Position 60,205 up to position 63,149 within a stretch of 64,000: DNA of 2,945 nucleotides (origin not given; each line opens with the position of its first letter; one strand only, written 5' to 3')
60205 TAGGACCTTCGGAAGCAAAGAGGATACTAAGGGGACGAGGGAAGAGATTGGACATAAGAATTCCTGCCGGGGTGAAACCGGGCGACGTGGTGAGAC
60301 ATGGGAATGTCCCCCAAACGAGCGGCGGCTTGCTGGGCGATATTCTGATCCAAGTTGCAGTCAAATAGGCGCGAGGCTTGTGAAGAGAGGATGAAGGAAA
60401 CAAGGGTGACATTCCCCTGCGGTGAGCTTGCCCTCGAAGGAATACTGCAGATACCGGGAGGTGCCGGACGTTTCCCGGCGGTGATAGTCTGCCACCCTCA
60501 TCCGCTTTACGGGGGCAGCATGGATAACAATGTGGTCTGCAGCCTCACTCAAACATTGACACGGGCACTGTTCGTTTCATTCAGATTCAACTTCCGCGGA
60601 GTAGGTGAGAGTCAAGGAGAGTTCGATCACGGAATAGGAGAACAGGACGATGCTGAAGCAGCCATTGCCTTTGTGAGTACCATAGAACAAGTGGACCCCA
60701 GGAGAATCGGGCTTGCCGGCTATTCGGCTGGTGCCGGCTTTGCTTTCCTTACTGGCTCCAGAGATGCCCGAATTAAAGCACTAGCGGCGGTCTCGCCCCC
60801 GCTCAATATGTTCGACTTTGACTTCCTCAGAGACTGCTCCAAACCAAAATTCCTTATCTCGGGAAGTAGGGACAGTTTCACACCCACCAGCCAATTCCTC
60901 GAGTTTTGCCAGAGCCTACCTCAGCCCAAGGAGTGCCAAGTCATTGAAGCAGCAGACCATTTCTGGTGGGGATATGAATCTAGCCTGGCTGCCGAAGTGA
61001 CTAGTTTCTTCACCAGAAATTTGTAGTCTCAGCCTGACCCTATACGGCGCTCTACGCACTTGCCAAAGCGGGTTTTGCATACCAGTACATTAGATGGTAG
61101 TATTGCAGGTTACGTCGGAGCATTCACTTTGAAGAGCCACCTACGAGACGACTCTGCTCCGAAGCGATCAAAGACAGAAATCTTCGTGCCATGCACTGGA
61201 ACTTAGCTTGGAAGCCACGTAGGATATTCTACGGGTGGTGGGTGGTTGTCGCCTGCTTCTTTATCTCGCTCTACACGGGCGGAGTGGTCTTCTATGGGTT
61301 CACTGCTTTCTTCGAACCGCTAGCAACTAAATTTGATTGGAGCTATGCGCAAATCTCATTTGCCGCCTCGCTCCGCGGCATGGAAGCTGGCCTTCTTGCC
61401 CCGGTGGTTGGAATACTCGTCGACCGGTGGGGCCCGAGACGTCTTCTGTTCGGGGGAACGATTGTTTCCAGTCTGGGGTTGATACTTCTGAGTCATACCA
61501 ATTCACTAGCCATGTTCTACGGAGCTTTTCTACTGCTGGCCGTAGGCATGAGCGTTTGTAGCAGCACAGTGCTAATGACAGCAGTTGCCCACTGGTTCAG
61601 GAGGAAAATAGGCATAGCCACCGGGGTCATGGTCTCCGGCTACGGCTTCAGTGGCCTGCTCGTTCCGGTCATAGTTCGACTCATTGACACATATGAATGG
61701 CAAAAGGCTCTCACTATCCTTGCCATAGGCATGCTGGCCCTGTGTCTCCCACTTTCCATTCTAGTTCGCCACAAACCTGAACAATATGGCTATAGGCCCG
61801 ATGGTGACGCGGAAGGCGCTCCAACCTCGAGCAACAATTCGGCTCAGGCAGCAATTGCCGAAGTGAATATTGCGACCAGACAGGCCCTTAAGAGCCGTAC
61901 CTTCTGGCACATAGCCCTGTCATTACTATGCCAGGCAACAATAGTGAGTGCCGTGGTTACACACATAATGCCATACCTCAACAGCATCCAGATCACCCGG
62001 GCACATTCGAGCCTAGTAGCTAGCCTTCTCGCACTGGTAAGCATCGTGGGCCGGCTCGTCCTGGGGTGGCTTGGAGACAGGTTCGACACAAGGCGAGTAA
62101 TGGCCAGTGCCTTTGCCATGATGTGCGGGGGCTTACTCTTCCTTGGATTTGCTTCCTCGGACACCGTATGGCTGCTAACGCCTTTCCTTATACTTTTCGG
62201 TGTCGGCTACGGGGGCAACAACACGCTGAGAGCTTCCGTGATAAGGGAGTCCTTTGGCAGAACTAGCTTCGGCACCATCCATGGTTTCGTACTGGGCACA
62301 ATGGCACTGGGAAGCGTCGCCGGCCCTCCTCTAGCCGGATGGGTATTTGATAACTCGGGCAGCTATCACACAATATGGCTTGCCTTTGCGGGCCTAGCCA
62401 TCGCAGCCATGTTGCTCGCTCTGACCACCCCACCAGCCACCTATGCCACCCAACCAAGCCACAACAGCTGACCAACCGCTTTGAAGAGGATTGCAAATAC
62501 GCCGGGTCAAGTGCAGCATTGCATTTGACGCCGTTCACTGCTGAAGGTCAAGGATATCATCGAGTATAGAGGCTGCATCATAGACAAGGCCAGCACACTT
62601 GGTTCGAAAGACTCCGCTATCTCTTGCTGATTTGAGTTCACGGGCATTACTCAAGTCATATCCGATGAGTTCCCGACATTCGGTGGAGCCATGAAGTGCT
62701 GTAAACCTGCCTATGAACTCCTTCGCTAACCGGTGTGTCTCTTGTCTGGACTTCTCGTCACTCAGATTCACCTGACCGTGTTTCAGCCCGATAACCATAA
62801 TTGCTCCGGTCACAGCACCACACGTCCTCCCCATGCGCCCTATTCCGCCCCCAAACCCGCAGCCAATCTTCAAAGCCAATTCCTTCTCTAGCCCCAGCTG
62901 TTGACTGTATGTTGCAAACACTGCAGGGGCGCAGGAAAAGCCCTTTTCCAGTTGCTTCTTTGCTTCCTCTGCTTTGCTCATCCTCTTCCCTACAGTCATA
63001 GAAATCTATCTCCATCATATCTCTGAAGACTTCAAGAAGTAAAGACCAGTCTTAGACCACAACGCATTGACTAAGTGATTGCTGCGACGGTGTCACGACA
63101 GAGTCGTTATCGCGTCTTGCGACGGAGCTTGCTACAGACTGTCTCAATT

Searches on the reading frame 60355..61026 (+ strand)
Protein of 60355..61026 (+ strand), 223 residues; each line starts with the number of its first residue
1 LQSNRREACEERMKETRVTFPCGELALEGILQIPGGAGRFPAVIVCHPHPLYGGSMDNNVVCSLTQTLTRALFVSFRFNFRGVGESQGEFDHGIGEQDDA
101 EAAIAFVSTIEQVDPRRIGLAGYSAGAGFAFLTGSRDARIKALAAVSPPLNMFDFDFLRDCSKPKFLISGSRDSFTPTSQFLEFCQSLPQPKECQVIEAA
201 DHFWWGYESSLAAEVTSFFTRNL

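Call 8: search_protein_families(library=pfam, proteins=[window:60355-61026:+], max_evalue=0.0001)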
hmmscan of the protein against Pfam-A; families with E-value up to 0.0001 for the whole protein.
window:60355-61026:+ (223 aa): 7 families
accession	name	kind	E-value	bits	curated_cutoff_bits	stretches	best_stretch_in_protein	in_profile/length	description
PF00561.26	Abhydrolase_1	-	4.2e-08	33.6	25.8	1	55-156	12-110/245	alpha/beta hydrolase fold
PF01738.24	DLH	-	1.2e-06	28.7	21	1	98-187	79-168/217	Dienelactone hydrolase family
PF20408.4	Abhydrolase_11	-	1.4e-06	28.7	27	1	53-204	12-167/193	Alpha/beta hydrolase domain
PF12740.14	PETase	-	1.4e-06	28.4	28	1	107-205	110-214/263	PET hydrolase-like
PF12146.15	Hydrolase_4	-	1.7e-06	27.9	27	1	59-150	18-111/239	Serine aminopeptidase, S33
PF02129.25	Peptidase_S15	-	1.1e-05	25.7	23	1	69-154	48-134/262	X-Pro dipeptidyl-peptidase (S15 family)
PF05448.18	AXE1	-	3.5e-05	23.2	21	1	99-153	159-213/321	Acetyl xylan esterase (AXE1)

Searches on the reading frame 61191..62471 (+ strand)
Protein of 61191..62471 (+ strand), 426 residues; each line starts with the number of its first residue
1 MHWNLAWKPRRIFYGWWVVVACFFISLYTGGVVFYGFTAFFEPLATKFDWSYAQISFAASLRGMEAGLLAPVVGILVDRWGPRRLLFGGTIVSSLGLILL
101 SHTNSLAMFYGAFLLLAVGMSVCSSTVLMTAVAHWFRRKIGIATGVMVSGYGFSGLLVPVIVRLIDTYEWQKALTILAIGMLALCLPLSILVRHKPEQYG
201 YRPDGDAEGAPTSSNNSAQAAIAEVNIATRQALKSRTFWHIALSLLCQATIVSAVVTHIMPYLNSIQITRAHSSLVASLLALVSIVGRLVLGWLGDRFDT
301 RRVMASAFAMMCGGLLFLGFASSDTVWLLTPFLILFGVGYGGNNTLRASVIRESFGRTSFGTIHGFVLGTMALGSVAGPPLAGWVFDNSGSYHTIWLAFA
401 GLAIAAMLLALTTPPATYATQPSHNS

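Call 8: search_protein_families(library=pfam, proteins=[window:61191-62471:+], max_evalue=0.0001)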
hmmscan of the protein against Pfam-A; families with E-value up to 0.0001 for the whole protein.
window:61191-62471:+ (426 aa): 4 families
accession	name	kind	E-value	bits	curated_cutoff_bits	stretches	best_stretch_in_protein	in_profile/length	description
PF07690.21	MFS_1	-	9.4e-45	153.5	33.4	2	31-265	9-231/347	Major Facilitator Superfamily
PF12832.13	MFS_1_like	-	2.8e-07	30.4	25.2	1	157-393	141-369/373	MFS_1 like family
PF00083.30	Sugar_tr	-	1.1e-05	24.9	22.3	1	270-406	45-180/452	Sugar (and other) transporter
PF03137.26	OATP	-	7.5e-05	21.7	25.8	1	170-320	216-379/545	Organic Anion Transporter Polypeptide (OATP) family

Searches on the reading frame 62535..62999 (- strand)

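Call 8: search_protein_families(library=pfam, proteins=[window:62535-62999:-], max_evalue=0.0001)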
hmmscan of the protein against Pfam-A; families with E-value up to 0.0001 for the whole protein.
window:62535-62999:- (154 aa): 1 family
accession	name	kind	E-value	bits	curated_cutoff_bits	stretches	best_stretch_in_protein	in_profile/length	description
PF09719.15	C_GCAxxG_C_C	-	1.6e-31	109.3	27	1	21-149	1-118/118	Putative redox-active protein (C_GCAxxG_C_C)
